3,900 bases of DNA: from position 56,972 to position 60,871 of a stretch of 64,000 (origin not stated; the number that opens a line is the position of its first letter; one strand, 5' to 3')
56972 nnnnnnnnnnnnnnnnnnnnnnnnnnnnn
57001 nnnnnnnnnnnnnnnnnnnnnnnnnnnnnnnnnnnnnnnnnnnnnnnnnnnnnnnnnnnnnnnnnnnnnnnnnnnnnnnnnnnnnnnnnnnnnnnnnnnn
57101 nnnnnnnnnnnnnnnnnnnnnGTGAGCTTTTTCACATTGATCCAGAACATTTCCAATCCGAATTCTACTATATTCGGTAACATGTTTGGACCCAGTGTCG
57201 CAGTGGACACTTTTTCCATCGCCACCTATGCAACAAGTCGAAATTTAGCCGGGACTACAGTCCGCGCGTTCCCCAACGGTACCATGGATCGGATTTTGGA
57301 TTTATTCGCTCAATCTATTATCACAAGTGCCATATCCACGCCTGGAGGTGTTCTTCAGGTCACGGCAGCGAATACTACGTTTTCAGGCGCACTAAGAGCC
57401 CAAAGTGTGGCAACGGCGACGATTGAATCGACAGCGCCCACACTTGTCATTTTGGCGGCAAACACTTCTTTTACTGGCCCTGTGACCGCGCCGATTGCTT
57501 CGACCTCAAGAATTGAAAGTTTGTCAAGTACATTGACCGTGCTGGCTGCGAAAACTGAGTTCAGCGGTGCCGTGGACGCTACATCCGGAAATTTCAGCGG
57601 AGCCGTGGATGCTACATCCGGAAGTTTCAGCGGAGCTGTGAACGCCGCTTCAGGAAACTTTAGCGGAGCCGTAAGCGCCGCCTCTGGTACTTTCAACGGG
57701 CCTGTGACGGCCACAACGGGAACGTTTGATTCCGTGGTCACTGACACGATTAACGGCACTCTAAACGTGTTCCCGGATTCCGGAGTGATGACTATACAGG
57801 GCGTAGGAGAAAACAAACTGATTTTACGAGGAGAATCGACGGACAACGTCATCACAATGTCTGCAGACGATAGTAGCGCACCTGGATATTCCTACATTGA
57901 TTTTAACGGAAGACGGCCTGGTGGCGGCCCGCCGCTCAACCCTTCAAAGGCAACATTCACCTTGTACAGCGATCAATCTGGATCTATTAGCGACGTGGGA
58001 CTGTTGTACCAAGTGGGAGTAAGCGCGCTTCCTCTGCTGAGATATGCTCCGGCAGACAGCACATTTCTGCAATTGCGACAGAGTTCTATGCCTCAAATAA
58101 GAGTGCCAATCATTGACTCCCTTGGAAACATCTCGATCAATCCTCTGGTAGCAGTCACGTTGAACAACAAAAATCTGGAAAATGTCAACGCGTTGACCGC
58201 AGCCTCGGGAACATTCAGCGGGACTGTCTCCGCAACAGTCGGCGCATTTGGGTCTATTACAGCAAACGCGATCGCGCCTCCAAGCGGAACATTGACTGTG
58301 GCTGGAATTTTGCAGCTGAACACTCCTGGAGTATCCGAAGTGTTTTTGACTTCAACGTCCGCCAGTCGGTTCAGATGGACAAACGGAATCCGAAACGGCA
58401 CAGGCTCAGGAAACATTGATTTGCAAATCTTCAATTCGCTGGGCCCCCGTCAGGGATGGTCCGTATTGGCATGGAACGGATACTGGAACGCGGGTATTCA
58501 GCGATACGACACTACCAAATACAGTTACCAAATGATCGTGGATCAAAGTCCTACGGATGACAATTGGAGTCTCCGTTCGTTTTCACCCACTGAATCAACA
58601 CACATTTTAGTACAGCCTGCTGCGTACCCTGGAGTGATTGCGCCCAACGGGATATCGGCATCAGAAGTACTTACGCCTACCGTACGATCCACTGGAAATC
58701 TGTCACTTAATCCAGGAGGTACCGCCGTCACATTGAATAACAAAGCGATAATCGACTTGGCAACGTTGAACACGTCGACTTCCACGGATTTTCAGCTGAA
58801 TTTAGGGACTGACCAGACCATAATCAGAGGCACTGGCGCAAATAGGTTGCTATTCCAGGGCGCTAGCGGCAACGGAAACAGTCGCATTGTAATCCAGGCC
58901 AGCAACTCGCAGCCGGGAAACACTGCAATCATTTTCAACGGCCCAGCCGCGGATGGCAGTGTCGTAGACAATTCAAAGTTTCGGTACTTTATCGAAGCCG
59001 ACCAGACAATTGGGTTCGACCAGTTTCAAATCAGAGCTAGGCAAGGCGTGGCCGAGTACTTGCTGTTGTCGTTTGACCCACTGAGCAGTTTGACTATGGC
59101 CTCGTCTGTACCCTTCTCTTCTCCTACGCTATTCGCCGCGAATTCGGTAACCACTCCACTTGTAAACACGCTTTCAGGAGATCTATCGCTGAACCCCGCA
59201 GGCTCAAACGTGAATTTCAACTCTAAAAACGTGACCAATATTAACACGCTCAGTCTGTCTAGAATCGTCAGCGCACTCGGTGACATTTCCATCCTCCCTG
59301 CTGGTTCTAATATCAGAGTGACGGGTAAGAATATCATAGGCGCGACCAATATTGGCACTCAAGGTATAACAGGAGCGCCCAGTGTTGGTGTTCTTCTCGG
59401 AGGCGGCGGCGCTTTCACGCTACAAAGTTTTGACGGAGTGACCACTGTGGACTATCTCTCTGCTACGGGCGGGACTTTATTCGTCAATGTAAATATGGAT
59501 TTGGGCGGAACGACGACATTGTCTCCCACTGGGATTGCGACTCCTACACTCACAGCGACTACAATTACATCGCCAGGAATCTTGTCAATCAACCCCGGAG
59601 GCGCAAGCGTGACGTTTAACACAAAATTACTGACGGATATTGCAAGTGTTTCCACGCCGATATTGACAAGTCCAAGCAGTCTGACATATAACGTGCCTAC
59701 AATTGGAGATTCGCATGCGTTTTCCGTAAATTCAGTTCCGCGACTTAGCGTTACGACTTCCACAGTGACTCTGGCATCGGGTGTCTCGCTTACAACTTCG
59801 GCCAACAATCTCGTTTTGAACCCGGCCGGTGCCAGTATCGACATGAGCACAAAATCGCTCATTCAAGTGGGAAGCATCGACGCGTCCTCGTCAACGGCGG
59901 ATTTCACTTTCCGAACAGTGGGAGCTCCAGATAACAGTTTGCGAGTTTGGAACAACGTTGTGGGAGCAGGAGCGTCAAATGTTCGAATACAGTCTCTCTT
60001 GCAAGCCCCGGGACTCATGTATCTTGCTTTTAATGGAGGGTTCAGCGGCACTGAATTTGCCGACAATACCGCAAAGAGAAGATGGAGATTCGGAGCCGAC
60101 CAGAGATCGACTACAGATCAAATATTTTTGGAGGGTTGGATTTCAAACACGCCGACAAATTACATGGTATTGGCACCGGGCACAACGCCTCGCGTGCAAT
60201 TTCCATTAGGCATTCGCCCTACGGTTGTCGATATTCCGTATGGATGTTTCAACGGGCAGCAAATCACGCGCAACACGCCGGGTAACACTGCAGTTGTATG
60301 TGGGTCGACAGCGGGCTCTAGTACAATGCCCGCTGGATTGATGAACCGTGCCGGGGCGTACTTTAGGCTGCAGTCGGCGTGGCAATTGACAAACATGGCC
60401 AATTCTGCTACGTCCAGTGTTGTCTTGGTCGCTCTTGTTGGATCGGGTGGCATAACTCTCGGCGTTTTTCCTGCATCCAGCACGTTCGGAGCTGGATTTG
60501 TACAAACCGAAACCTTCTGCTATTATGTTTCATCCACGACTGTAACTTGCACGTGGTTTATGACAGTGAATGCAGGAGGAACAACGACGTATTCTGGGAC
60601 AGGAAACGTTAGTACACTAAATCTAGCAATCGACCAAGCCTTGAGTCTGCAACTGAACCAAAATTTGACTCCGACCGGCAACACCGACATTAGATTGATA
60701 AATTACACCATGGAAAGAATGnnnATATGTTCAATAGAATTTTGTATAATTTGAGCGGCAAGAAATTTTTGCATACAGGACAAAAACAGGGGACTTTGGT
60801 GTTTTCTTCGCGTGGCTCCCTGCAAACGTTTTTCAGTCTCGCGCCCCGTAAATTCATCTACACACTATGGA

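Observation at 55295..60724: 1809-aa membrane-anchored, sequon-saturated fibre-like protein with several nested repeat systems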

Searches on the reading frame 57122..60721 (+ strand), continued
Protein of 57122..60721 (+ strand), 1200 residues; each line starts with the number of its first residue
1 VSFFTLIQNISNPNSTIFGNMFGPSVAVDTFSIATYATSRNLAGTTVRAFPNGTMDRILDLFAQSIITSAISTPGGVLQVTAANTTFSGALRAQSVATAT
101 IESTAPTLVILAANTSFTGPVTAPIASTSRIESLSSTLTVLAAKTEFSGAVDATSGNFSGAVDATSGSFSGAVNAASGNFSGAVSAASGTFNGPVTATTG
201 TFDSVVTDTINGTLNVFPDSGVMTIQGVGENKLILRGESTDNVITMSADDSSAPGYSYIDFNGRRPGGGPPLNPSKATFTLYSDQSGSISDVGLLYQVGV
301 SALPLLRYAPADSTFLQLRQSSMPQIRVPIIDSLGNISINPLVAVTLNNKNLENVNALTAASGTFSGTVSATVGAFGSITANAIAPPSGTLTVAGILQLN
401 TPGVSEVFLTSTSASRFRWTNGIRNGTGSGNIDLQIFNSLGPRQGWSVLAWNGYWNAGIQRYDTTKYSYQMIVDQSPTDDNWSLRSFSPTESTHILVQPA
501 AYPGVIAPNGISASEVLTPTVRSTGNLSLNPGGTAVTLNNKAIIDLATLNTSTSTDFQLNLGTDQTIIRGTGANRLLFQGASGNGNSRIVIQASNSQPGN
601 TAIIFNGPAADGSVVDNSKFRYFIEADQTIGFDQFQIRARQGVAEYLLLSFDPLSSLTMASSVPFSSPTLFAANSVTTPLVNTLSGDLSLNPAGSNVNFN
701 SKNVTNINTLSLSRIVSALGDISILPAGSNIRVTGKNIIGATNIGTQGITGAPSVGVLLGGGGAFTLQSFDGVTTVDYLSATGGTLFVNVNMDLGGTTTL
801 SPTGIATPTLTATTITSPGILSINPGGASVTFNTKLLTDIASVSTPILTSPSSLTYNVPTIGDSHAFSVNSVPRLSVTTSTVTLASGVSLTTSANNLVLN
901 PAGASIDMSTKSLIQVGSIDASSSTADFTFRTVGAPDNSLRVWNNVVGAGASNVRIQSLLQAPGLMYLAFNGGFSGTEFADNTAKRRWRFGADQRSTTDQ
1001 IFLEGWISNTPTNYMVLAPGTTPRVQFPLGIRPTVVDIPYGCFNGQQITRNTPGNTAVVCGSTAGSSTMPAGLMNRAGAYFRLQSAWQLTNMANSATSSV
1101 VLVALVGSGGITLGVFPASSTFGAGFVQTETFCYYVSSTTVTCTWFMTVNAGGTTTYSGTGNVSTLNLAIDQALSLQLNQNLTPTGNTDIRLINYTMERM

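Call 106: search_protein_families(library=pfam, proteins=[P0026, P0009, P0012, P0013, P0020, P0117, P0099, P0030, P0015, P0017], max_evalue=0.001)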
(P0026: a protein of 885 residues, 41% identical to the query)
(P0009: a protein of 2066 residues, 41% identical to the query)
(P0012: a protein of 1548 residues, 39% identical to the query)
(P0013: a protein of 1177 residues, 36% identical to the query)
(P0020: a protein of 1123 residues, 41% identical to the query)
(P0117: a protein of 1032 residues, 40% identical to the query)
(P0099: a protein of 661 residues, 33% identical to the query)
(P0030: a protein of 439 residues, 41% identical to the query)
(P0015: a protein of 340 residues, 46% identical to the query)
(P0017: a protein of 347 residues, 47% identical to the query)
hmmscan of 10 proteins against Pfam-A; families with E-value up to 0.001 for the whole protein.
P0026 (885 aa): 1 family
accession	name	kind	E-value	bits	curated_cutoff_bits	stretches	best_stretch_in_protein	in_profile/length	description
PF13884.11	Peptidase_S74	-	1.1e-08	35.7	22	1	724-773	1-50/58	Chaperone of endosialidase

P0009 (2066 aa): 1 family
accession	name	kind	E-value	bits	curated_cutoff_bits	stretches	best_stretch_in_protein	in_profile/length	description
PF04519.19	Bactofilin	-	6.5e-09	36.4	27.9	0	639-705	23-85/98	Polymer-forming cytoskeletal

P0012 (1548 aa): 2 families
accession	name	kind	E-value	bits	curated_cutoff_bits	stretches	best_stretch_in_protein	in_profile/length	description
PF04519.19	Bactofilin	-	3.9e-15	56.3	27.9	0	757-846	3-84/98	Polymer-forming cytoskeletal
PF04917.17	Shufflon_N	-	3.7e-05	23.8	27.5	0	738-840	130-227/324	Bacterial shufflon protein, N-terminal constant region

P0013 (1177 aa): 8 families
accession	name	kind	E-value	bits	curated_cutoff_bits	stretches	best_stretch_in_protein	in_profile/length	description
PF01442.23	Apolipoprotein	-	4.5e-26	92.2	90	2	355-529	8-182/190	Apolipoprotein A1/A4/E domain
PF00001.26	7tm_1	-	2.7e-22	79.9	30.5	1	742-1010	1-260/260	7 transmembrane receptor (rhodopsin family)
PF11098.13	Chlorosome_CsmC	-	9.3e-15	55.3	26.3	0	136-239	36-136/139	Chlorosome envelope protein C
PF07464.16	ApoLp-III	-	1.9e-14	54.5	36.3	0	204-321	2-105/146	Apolipophorin-III precursor (apoLp-III)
PF09602.15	PhaP_Bmeg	-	1.7e-07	31.8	28.3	0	251-329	11-92/168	Polyhydroxyalkanoic acid inclusion protein (PhaP_Bmeg)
PF10824.14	T7SS_ESX_EspC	-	8.3e-05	23.4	23.5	0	183-240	22-78/100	Excreted virulence factor EspC, type VII ESX diderm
PF06013.18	WXG100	-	0.00016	22.3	27.3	0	433-500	12-79/86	Proteins of 100 residues with WXG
PF19174.5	DUF5856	-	0.00028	22.3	34.6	0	270-329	11-70/94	Family of unknown function (DUF5856)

P0020 (1123 aa): 0 families

P0117 (1032 aa): 0 families

P0099 (661 aa): 0 families

P0030 (439 aa): 0 families

P0015 (340 aa): 0 families

P0017 (347 aa): 0 families

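Call 114: search_protein_families(library=ncbifam, proteins=[P0008, P0042, P0026, P0014, P0025], max_evalue=0.01)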
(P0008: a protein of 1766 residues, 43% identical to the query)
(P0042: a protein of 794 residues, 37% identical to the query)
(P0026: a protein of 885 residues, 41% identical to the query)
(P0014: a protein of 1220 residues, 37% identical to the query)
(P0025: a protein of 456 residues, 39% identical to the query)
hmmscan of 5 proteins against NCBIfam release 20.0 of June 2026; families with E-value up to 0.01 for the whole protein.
P0008 (1766 aa): 1 family
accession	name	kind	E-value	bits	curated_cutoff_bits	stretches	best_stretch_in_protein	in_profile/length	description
TIGR01166.1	cbiO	subfamily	0.00018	21.1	211.8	0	1297-1368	33-99/190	cobalt ABC transporter, ATP-binding protein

P0042 (794 aa): 2 families
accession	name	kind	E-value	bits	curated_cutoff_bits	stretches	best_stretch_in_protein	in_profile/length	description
NF053851.1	Bdello_MAT_N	subfamily_domain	1.4e-09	37.9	60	1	12-85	3-77/162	mosaic adhesive trimer family chimeric fiber protein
NF041675.1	sarc_dimgly_tmase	equivalog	0.0042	17.1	550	0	369-392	20-43/278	sarcosine/dimethylglycine N-methyltransferase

P0026 (885 aa): 0 families

P0014 (1220 aa): 0 families

P0025 (456 aa): 0 families

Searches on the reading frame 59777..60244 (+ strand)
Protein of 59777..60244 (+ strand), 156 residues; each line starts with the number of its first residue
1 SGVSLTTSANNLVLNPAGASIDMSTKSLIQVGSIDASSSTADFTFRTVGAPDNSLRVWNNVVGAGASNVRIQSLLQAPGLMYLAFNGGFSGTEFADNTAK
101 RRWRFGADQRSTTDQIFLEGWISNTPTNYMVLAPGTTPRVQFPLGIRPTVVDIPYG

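Call 72: predict_structure(alignment_id=A6)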
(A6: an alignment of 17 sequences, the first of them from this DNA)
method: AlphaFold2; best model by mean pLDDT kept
length: 156 residues; sequences in the alignment: 17
mean_pLDDT: 80.4   pTM: 0.65
mean pLDDT of the five models: 80.4, 79.1, 78.0, 76.0, 72.5
residues with pLDDT >= 90: 43; 70-90: 76; 50-70: 36; < 50: 1
segments of 3 or more residues with pLDDT < 50: none
pLDDT, mean of each block of 10 residues (from residue 1): 63 72 74 60 62 80 74 88 91 86 94 94 88 91 90 76
secondary structure, 60 per line:
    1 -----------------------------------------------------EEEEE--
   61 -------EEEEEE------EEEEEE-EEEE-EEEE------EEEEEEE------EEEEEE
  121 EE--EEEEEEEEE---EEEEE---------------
elements in order: E54-58 E68-73 E80-85 E87-90 E92-95 E102-108 E115-122 E125-133 E137-141

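Call 75: fold_search(model_id=the predicted structure, library=pdb)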
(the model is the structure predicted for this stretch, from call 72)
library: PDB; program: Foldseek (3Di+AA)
matches with E <= 10: 386; with E <= 0.001: 0
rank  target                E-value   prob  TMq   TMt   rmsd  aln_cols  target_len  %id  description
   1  7p8y_C                8.4e-01  0.30  0.23  0.31   9.6        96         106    8  Short wilavidin apo form (released 2021-11-17)
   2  4uxe_A                8.9e-01  0.14  0.26  0.13  20.7       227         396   12  Crystal structure of the carboxy-terminal region of the bacteriophage T4 proximal long tail fibre protein gp34, P21 se (released 2015-08-19)
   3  5xlr_A                8.9e-01  0.10  0.17  0.03  15.6       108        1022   11  Structure of SARS-CoV spike glycoprotein (released 2017-06-07)
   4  6pnq_A                8.9e-01  0.07  0.14  0.12  16.4       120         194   16  Crystal structure of the SS2A splice insert-containing neurexin-1 LNS2 domain in complex with neurexophilin-1 (released 2019-10-09)
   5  5nxf_A                9.4e-01  0.14  0.27  0.11  20.6       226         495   11  Crystal structure of the carboxy-terminal region of the bacteriophage T4 proximal long tail fibre protein gp34, residu (released 2017-07-12)
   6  5zbt                  1.2e+00  0.16  0.19  0.14  13.6       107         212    9  Structure of legume lectin-like domain from Entamoeba histolytica (released 2019-02-20)
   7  7k8z_C                1.2e+00  0.10  0.19  0.04  16.1       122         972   10  Structure of the SARS-CoV-2 S 2P trimer in complex with the human neutralizing antibody Fab fragment, C135 (released 2020-10-21)
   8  7n9c_C                1.2e+00  0.06  0.15  0.03  14.5        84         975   10  Potent neutralizing nanobodies resist convergent circulating variants of SARS-CoV-2 by targeting novel and conserved e (released 2021-08-04)
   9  8hhz_C                1.2e+00  0.06  0.13  0.03  14.3        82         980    8  SARS-CoV-2 Omicron BA.1 Spike in complex with IY-2A (released 2023-02-01)
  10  8h15_B                1.4e+00  0.06  0.15  0.04  13.6       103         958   10  Structure of SARS-CoV-1 Spike Protein (S/native) at pH 5.5, Closed Conformation (released 2022-11-09)
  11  3dgt                  1.4e+00  0.08  0.17  0.12  14.3       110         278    9  The 1.5 A crystal structure of endo-1,3-beta-glucanase from Streptomyces sioyaensis (released 2008-09-02)
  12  5yvq_A                1.6e+00  0.10  0.24  0.12  17.3       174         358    9  Complex of Mu phage tail fiber and its chaperone (released 2019-05-22)
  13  9cb0_C                1.6e+00  0.08  0.17  0.04  15.5       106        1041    8  SARS-CoV-2 S protein - Accum modified (released 2025-07-23)
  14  7jzn_C                1.7e+00  0.07  0.18  0.04  14.4        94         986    7  SARS-CoV-2 spike in complex with LCB3 (2RBDs open) (released 2020-09-23)
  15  3mud_B                1.8e+00  0.14  0.19  0.18  12.9       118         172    3  Structure of the Tropomyosin Overlap Complex from Chicken Smooth Muscle (released 2010-06-23)
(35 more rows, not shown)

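Call 111: search_solved_structures(query=A6, max_evalue=1)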
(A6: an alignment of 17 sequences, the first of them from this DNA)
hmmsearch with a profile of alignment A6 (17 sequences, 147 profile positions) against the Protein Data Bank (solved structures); distinct sequences matched with E-value up to 1: 3.
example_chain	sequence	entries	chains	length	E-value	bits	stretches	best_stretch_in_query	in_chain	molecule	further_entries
4uz2_A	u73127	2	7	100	0.34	13.9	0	110-144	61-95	CELL WALL-BINDING ENDOPEPTIDASE-RELATED PROTEIN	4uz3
7lpn_H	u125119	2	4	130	0.48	13.4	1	51-98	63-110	J3 VHH | Lamma VHH antibody J3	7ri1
7nka_F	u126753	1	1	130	0.83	12.6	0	14-84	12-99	NB8206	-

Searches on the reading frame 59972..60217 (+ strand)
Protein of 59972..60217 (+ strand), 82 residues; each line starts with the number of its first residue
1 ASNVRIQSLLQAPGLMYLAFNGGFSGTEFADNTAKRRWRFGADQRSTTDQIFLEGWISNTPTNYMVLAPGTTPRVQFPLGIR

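Call 90: find_related_loci(query=A8, collection=genome_contigs, flank=5000)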
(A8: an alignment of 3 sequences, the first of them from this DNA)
Query A8 (82 aa) in genome_contigs; peptide patterns used: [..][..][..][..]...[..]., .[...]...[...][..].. (x = any residue, [..] = any of these).
67 stretches matched a pattern; 2 encode a relative of the query (tblastn E <= 1e-3); 2 distinct loci.
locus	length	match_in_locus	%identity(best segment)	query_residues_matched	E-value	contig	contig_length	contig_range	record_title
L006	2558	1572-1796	40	2-77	3e-12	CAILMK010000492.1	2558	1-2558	uncultured bacterium isolate Umea_bin-10179 genome assembly, contig: bin-10179:492/764, whole genome shotgun sequence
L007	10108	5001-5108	39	10-45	2e-5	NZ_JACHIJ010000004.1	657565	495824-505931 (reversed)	Afipia massiliensis strain DSM 17498 Ga0415284_04, whole genome shotgun sequence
